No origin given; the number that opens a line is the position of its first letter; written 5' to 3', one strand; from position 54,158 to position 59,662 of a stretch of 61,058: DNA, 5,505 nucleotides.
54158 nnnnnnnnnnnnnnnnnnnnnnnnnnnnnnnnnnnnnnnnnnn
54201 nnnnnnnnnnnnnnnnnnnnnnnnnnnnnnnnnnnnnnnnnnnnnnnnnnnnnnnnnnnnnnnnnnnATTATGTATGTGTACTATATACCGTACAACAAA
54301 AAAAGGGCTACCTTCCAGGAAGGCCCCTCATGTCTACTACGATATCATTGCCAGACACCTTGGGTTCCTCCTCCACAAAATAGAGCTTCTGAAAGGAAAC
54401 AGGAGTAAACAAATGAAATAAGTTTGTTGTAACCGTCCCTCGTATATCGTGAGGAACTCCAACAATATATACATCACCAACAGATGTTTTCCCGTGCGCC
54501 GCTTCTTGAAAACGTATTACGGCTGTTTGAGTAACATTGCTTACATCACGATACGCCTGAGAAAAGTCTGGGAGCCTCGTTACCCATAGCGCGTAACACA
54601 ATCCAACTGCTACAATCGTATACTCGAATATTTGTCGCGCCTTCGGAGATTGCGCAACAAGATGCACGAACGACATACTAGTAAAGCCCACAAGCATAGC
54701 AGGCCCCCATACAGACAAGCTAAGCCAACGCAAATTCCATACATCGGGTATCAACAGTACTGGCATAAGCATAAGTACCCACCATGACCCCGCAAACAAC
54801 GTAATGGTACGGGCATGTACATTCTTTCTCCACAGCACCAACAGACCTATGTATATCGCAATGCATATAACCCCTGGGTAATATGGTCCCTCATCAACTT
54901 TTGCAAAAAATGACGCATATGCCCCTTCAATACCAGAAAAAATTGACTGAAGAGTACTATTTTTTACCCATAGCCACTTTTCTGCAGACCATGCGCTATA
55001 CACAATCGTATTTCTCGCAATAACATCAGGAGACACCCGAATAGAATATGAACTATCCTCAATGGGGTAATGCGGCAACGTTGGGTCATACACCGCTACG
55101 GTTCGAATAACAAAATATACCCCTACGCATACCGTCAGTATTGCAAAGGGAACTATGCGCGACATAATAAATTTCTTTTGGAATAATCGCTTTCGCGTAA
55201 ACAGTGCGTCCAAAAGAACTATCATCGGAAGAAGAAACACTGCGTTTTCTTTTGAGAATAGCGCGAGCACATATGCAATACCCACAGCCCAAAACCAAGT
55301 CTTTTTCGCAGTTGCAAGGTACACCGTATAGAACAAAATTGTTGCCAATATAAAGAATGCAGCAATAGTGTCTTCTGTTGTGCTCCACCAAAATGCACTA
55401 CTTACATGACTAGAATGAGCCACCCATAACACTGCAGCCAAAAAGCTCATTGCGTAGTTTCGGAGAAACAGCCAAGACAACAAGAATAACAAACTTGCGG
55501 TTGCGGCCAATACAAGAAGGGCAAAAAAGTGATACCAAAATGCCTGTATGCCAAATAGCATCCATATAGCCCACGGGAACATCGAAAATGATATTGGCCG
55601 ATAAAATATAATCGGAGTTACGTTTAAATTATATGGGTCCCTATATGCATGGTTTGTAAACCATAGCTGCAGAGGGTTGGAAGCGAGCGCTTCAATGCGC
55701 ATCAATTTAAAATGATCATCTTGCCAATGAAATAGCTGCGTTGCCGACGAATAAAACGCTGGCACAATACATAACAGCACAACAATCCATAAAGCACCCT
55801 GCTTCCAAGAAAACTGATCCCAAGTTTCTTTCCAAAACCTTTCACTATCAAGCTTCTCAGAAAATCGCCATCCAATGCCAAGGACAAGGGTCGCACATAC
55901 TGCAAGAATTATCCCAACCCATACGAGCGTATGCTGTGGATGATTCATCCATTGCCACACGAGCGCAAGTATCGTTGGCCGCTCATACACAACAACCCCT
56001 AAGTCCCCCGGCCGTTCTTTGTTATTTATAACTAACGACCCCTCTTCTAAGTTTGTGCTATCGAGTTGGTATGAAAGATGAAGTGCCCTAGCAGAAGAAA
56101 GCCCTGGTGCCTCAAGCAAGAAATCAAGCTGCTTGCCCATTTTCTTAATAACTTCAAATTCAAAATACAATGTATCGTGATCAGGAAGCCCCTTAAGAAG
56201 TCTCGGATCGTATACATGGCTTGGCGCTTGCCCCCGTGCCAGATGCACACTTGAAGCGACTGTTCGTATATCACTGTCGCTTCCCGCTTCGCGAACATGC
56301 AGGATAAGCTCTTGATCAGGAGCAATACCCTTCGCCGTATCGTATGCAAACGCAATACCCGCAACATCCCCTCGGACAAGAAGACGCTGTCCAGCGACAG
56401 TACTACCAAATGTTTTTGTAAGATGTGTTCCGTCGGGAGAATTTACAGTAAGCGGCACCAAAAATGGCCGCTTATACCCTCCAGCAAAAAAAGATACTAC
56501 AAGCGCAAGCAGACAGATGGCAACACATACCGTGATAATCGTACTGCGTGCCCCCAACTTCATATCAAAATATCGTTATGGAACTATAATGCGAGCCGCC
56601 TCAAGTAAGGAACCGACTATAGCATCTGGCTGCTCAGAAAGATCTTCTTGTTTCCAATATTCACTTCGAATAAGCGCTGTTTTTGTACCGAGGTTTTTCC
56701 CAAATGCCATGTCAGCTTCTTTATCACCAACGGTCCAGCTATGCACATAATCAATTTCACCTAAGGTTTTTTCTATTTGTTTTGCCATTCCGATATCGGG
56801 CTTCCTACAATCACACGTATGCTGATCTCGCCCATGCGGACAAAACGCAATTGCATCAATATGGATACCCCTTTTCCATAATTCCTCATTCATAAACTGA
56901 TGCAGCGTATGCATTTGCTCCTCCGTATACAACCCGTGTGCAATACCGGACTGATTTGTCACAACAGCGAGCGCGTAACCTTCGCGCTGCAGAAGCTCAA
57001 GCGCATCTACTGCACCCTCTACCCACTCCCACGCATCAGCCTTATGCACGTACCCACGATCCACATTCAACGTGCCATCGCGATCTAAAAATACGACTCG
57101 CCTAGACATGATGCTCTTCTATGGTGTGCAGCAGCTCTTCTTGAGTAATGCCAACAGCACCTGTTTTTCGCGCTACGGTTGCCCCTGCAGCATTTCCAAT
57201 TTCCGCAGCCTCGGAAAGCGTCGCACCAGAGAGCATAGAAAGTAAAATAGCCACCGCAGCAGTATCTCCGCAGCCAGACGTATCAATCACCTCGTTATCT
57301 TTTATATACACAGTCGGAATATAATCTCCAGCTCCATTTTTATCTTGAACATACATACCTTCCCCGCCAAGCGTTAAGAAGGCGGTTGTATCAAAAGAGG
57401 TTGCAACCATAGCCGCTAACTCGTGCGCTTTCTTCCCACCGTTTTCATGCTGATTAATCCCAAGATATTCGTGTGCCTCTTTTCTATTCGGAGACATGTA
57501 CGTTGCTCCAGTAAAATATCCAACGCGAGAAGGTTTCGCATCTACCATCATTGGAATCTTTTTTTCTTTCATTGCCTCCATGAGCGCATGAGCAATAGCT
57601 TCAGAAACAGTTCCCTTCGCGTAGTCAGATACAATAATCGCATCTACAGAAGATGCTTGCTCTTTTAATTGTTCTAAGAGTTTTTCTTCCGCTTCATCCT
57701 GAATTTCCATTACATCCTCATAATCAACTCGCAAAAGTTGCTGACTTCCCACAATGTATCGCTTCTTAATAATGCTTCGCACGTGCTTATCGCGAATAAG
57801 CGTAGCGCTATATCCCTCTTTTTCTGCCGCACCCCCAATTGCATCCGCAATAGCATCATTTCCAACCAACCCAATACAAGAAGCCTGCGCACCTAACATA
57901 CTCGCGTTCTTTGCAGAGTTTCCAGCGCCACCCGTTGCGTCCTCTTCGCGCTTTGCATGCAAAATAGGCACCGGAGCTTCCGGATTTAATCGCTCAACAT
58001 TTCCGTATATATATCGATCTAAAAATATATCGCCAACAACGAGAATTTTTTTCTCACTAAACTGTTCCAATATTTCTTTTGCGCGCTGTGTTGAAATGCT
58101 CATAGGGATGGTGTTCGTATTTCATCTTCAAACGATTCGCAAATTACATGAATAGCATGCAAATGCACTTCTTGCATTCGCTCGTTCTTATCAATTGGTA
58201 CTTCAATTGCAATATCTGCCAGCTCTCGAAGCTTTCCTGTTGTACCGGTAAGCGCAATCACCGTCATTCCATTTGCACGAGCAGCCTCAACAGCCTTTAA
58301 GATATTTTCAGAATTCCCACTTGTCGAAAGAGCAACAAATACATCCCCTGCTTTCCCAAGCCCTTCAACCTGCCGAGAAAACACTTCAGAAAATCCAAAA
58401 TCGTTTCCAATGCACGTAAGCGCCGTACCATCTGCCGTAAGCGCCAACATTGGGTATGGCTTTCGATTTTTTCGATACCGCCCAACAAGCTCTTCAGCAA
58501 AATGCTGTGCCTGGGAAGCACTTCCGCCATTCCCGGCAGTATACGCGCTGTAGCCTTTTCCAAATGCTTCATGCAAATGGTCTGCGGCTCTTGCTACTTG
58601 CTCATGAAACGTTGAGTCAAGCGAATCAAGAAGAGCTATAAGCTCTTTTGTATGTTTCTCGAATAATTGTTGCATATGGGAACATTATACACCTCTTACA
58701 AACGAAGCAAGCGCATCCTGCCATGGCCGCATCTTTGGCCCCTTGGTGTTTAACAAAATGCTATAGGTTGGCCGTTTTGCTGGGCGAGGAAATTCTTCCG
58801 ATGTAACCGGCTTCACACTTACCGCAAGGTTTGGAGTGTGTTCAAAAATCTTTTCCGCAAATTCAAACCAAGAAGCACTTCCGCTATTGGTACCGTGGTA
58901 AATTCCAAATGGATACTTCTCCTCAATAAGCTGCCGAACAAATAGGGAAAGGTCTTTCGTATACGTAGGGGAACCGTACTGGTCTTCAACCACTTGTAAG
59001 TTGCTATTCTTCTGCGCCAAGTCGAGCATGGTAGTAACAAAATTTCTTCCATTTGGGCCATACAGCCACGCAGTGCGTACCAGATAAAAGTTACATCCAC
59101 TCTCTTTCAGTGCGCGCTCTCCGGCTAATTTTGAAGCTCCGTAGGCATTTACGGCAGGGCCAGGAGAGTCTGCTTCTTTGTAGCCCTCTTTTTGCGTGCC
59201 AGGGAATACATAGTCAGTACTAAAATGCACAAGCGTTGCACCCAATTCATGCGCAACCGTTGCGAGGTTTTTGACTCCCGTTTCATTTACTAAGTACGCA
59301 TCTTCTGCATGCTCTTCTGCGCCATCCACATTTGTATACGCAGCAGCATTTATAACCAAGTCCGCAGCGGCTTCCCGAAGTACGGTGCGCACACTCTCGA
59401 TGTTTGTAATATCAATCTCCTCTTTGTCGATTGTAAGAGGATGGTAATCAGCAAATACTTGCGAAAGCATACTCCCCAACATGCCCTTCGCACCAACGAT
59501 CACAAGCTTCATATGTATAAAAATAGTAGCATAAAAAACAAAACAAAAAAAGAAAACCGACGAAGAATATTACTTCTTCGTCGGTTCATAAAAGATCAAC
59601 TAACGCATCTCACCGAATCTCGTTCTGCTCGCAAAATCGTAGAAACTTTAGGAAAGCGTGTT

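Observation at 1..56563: Sixteen GT-C-type membrane glycosyltransferase genes (about half of the window) interleaved with four polyprenyl-phosphate-sugar synthases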

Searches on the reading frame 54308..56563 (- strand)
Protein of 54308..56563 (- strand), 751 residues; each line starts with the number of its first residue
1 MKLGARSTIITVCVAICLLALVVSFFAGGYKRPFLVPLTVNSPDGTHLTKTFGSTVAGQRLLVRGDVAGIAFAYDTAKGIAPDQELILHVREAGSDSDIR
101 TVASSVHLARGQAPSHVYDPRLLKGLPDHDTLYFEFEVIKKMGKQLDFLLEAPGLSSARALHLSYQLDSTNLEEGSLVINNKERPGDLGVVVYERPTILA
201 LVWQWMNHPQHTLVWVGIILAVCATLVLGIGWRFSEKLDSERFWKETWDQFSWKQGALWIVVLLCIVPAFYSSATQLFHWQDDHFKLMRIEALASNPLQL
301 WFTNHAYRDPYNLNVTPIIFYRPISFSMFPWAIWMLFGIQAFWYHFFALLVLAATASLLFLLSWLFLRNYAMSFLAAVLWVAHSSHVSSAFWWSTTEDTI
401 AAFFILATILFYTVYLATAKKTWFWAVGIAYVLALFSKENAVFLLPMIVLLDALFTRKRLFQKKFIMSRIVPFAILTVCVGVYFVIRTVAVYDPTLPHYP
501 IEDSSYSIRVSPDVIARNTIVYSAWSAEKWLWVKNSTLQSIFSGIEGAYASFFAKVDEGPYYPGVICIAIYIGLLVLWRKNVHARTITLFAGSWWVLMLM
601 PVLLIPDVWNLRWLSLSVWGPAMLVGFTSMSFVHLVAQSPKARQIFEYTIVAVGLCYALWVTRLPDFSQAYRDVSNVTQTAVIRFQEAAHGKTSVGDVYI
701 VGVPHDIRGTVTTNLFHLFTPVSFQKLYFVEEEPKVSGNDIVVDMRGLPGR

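Call 5: search_protein_families(library=pfam, max_evalue=0.01, proteins=[window:54308-56563:-])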
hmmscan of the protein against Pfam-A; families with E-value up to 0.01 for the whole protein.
window:54308-56563:- (751 aa): 0 families

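Call 10: search_protein_families(library=ncbifam, max_evalue=0.01, proteins=[window:54308-56563:-])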
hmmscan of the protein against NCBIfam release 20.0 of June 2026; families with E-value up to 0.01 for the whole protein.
window:54308-56563:- (751 aa): 0 families

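Call 33: find_homologous_proteins(query=window:54308-56563:-, max_evalue=0.001)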
Query window:54308-56563:- (751 aa): 7 proteins with E <= 0.001 among 8000 candidates.
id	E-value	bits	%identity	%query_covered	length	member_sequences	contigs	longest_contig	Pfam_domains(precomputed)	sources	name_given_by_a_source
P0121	0.0e+0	1685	98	100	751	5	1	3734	-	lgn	-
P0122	4.0e-240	817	52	96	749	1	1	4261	-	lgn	-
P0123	5.6e-9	53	27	28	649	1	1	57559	PF03704.24,PF13431.13,PF23914.2,PF13414.13,PF13176.13,PF13428.13,PF14559.13,PF24575.2,PF13371.13,PF00515.35,PF12895.14,PF13424.13,PF13432.13,PF13181.13,PF07719.24,PF13174.13,PF13231.13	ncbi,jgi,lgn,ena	-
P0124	2.1e-5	41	25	16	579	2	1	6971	PF07721.21,PF14559.13,PF13431.13,PF12895.14,PF13424.13,PF13432.13,PF13428.13,PF07719.24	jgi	jgi:protein O-mannosyl-transferase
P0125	8.1e-5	39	26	21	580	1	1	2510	PF14559.13,PF13431.13,PF13414.13,PF16918.12,PF00515.35,PF13424.13,PF13432.13,PF13428.13,PF07719.24,PF13374.13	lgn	-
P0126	8.5e-5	39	32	24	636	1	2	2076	PF13431.13,PF23914.2,PF13414.13,PF13176.13,PF13428.13,PF13374.13,PF14559.13,PF13371.13,PF00515.35,PF12895.14,PF13424.13,PF21033.5,PF13432.13,PF13181.13,PF07719.24,PF13174.13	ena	-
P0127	5.8e-4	36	24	25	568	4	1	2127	PF14559.13,PF13431.13,PF16918.12,PF00515.35,PF13424.13,PF13432.13,PF13428.13,PF07719.24,PF13374.13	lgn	-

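Call 63: predict_structure(alignment_id=A4)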
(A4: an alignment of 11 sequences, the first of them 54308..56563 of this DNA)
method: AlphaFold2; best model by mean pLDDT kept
length: 751 residues; sequences in the alignment: 11
mean_pLDDT: 63.0   pTM: 0.64
mean pLDDT of the five models: 63.0, 62.1, 60.0, 58.9, 56.3
residues with pLDDT >= 90: 69; 70-90: 243; 50-70: 198; < 50: 241
segments of 3 or more residues with pLDDT < 50: 1-7, 20-70, 85-97, 106-137, 143-199, 297-317, 494-508, 530-535, 537-540, 542-558, 665-667, 690-692, 717-722, 749-751
pLDDT, mean of each block of 10 residues (from residue 1): 42 52 41 29 27 29 47 54 49 46 49 37 31 45 49 45 42 30 29 39 56 69 76 64 88 91 90 74 60 51 40 43 71 79 87 94 93 92 75 79 92 89 87 86 88 77 71 85 72 46 45 69 60 47 42 40 66 85 87 84 59 73 88 85 89 84 55 58 58 61 64 51 62 71 63 34
secondary structure, 60 per line:
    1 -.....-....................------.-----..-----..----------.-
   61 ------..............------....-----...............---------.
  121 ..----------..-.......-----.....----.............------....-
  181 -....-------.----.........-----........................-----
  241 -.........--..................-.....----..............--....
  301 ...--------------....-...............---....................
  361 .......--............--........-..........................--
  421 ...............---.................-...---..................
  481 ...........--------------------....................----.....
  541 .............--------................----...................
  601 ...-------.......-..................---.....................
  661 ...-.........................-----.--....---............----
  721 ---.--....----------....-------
elements in order (helices of 4 or more, strands of 3 or more residues): H2-6 H8-27 H67-80 E87-90 H96-110 H136-142 E148-152 H157-169 E176-179 E182-185 H198-206 H212-235 H242-250 H253-270 H272-276 H281-294 H297-303 H318-321 H323-337 H341-367 H370-381 H384-391 H393-418 H421-435 H439-455 H463-491 H512-531 H536-553 H562-577 H582-603 H611-617 H619-636 H640-663 H665-689 E698-701 H705-716 E727-730 E741-744

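Call 66: fold_search(model_id=the predicted structure, library=pdb)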
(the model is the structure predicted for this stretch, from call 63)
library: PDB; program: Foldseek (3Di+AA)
matches with E <= 10: 245; with E <= 0.001: 7
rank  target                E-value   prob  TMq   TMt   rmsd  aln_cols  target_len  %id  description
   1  8pn9_A                1.3e-04  1.00  0.32  0.36  13.7       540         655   15  Structure of human oligosaccharyltransferase OST-A complex bound to NGI-1 (released 2024-05-08)
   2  8age_A                2.1e-04  1.00  0.35  0.39  14.3       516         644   15  Structure of yeast oligosaccharylransferase complex with acceptor peptide bound (released 2022-12-07)
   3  9n9j_I                3.2e-04  1.00  0.34  0.36  14.8       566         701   15  Structure of a GRP94 folding intermediate engaged with a CCDC134- and FKBP11-bound secretory translocon (released 2025-11-19)
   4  7zli_A                4.4e-04  1.00  0.27  0.29  20.8       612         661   13  Cryo-EM structure of C-mannosyltransferase CeDPY19, in complex with Dol25-P-Man and bound to CMT2-Fab and anti-Fab nan (released 2023-01-11)
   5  6s7t_A                6.3e-04  1.00  0.33  0.35  15.4       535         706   14  Cryo-EM structure of human oligosaccharyltransferase complex OST-B (released 2019-12-18)
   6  7oci_F                7.8e-04  1.00  0.29  0.34  16.2       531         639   13  Cryo-EM structure of yeast Ost6p containing oligosaccharyltransferase complex (released 2022-02-16)
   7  5ogl_A                9.8e-04  1.00  0.32  0.34  13.8       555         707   11  Structure of bacterial oligosaccharyltransferase PglB in complex with an acceptor peptide and an lipid-linked oligosac (released 2017-10-25)
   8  5f15                  1.2e-03  1.00  0.34  0.45  10.9       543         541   13  Crystal Structure of ArnT from Cupriavidus metallidurans bound to Undecaprenyl phosphate (released 2016-02-17)
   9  7zlh_A                1.3e-03  1.00  0.25  0.27  21.1       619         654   14  Cryo-EM structure of C-mannosyltransferase CeDPY19, in apo state, bound to CMT2-Fab and anti-Fab nanobody (released 2023-01-11)
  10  8b6l_I                1.5e-03  1.00  0.34  0.37  14.1       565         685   15  Subtomogram average of the human Sec61-TRAP-OSTA-translocon (released 2022-12-07)
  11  9i5k_A                2.3e-03  1.00  0.32  0.46  16.2       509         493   12  Structure of the Chaetomium thermophilum Pmt4 homodimer (C2 symmetry) (released 2025-12-24)
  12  6gxc_A                2.3e-03  1.00  0.33  0.35   9.4       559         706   11  Bacterial oligosaccharyltransferase PglB in complex with an inhibitory peptide and a reactive lipid-linked oligosaccha (released 2018-11-14)
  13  6s7o_A                3.0e-03  1.00  0.33  0.37  13.3       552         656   14  Cryo-EM structure of human oligosaccharyltransferase complex OST-A (released 2019-12-18)
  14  6x0o                  3.4e-03  0.98  0.24  0.18  17.0       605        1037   11  Single-Particle Cryo-EM Structure of Arabinosyltransferase EmbB from Mycobacterium smegmatis (released 2020-06-10)
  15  8if8_C                4.4e-03  1.00  0.32  0.38  14.8       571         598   12  Arabinosyltransferase AftA (released 2023-05-31)
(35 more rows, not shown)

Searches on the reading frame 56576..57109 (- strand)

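Call 8: search_protein_families(library=pfam, max_evalue=0.001, proteins=[window:56576-57109:-])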
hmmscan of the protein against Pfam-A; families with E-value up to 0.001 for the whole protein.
window:56576-57109:- (177 aa): 5 families
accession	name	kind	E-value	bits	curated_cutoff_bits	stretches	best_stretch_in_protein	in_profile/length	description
PF08645.17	PNK3P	-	3.9e-10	40.1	22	1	5-130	2-126/161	Polynucleotide kinase 3 phosphatase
PF13242.12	Hydrolase_like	-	6.2e-09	36.1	22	1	101-171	2-75/75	HAD-hyrolase-like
PF13419.12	HAD_2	-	1.9e-06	28.6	23.8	1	25-146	76-177/178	Haloacid dehalogenase-like hydrolase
PF13344.12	Hydrolase_6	-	5.7e-05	23.5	27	1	6-60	1-46/101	Haloacid dehalogenase-like hydrolase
PF00702.32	Hydrolase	-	0.00023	22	26.4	0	20-141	90-191/191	haloacid dehalogenase-like hydrolase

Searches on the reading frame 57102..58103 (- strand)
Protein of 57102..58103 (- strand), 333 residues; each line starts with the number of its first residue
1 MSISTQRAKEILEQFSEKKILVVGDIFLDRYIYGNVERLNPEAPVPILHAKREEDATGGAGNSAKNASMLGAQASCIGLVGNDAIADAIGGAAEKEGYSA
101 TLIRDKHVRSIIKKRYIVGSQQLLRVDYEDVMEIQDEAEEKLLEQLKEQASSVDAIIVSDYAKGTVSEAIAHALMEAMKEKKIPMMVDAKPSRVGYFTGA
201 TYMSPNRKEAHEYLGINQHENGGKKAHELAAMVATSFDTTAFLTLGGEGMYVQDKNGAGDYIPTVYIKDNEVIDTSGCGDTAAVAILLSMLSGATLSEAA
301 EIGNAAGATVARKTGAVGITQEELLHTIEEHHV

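Call 8: search_protein_families(library=pfam, max_evalue=0.001, proteins=[window:57102-58103:-])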
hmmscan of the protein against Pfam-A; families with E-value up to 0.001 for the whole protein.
window:57102-58103:- (333 aa): 1 family
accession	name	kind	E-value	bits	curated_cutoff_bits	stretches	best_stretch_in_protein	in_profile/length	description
PF00294.29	PfkB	-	1.3e-32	113.8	25.8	1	18-317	2-296/302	pfkB family carbohydrate kinase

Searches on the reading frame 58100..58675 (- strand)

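Call 8: search_protein_families(library=pfam, max_evalue=0.001, proteins=[window:58100-58675:-])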
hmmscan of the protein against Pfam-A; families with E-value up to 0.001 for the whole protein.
window:58100-58675:- (191 aa): 2 families
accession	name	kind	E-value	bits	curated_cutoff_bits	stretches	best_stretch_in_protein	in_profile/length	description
PF13580.11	SIS_2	-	5.2e-27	95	27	1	10-144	4-138/138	SIS domain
PF01380.27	SIS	-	9.8e-07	29.1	25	1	108-165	52-110/131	SIS domain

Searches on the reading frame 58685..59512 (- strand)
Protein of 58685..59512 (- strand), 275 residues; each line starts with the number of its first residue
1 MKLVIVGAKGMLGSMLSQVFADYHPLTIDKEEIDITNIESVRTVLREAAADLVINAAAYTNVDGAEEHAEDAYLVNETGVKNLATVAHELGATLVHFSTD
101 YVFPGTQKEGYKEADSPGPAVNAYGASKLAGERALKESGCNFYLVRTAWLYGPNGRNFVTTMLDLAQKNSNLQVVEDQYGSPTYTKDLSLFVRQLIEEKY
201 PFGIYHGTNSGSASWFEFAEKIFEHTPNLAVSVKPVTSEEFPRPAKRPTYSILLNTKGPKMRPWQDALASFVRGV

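Call 8: search_protein_families(library=pfam, max_evalue=0.001, proteins=[window:58685-59512:-])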
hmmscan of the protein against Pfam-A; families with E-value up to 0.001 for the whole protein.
window:58685-59512:- (275 aa): 7 families
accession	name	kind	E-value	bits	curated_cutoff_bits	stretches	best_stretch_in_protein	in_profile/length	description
PF04321.23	RmlD_sub_bind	-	8.6e-93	311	27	1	1-272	1-282/287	RmlD substrate binding domain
PF01370.27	Epimerase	-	4.7e-24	85.5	20.9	1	4-165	2-188/240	NAD dependent epimerase/dehydratase family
PF16363.11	GDP_Man_Dehyd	-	1.1e-10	41.9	27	1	32-137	58-166/332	GDP-mannose 4,6 dehydratase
PF07993.18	NAD_binding_4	-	4.2e-07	29.8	20.1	1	49-142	88-197/258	Male sterility protein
PF02719.21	Polysacc_synt_2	-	8e-07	29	20.2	1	34-102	62-131/293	Polysaccharide biosynthesis protein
PF01073.25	3Beta_HSD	-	1.5e-06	27.9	22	1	32-189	51-222/280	3-beta hydroxysteroid dehydrogenase/isomerase family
PF13460.12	NAD_binding_10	-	0.00024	21.5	27.2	1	32-161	45-157/184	NAD(P)H-binding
